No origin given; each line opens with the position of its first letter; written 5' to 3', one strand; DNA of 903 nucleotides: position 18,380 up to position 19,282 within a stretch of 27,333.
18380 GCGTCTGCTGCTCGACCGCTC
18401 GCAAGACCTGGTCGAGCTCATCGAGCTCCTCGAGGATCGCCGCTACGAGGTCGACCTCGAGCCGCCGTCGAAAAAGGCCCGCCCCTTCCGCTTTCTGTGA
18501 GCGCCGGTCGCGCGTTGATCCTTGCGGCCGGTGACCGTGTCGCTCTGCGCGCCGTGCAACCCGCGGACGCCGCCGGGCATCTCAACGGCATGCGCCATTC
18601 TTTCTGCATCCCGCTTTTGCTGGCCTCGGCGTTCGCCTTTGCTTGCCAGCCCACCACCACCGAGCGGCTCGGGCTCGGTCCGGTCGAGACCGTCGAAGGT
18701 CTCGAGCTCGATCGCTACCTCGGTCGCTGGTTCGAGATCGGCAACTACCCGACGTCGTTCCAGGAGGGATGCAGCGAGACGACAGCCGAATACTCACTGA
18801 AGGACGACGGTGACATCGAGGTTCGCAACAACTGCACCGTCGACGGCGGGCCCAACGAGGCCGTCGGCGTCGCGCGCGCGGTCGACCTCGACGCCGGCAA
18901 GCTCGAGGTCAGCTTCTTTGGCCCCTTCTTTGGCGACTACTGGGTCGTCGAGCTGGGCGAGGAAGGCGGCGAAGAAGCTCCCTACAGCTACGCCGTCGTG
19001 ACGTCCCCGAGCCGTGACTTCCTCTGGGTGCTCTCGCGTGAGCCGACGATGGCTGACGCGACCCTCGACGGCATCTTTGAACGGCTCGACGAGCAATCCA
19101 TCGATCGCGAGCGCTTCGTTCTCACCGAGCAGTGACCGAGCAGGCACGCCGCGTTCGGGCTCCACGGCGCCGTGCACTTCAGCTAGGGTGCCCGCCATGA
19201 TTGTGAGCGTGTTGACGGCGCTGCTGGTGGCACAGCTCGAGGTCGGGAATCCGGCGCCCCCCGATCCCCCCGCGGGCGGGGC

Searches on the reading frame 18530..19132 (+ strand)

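Call 22: search_protein_families(library=pfam, proteins=[window:18530-19132:+], max_evalue=0.001)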
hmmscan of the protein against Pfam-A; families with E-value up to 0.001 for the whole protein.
window:18530-19132:+ (201 aa): 1 family
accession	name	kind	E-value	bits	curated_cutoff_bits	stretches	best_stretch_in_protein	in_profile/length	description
PF08212.18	Lipocalin_2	-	1.3e-34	119.7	24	1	58-201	1-146/146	Lipocalin-like domain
